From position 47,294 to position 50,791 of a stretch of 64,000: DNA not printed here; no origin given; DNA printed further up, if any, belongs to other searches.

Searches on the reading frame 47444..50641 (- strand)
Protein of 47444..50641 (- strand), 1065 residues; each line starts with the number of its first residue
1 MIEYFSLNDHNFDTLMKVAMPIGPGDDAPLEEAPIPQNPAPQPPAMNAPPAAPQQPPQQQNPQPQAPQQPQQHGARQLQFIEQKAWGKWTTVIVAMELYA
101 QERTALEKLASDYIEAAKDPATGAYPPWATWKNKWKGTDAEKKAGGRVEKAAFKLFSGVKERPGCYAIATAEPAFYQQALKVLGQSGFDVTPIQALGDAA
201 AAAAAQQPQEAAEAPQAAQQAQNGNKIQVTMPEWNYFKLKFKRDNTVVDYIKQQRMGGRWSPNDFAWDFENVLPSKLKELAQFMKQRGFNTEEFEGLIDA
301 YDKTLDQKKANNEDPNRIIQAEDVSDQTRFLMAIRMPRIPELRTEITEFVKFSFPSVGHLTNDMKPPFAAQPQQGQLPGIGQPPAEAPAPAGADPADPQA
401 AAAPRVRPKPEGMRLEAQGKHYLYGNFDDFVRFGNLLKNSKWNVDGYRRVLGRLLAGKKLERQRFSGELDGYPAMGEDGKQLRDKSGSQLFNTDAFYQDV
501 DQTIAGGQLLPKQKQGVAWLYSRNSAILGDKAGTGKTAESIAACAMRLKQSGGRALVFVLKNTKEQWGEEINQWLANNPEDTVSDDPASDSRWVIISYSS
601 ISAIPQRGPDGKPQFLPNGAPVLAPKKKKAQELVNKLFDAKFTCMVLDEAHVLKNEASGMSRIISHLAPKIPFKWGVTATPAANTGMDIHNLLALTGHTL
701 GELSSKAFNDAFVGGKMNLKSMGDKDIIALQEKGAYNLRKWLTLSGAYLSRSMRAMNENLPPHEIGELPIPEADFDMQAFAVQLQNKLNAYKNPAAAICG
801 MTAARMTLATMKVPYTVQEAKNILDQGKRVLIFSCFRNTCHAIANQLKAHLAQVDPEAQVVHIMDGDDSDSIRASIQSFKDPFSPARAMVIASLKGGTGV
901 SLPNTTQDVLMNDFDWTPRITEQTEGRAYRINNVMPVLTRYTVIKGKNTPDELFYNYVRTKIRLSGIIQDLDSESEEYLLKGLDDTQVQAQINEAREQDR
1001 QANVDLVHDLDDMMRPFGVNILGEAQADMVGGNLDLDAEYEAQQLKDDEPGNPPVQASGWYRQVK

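Call 11: search_protein_families(library=phrogs, proteins=[window:47444-50641:-], max_evalue=0.00001)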
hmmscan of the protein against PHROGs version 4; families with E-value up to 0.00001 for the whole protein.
window:47444-50641:- (1065 aa): 5 families
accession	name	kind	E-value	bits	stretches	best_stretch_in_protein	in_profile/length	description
phrog_62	-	DNA, RNA and nucleotide metabolism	1.1e-46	160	1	499-1011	687-1177/1881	DNA helicase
phrog_16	-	DNA, RNA and nucleotide metabolism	7.5e-18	65.1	1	508-932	272-587/986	DNA helicase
phrog_11801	-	other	5.2e-09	34.8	0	843-1000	1368-1525/2269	DNA methyltransferase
phrog_1685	-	unknown function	6.3e-07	27.9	0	889-976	1470-1557/2278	-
phrog_29996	-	unknown function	2.3e-06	26.9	0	828-939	1032-1136/1189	-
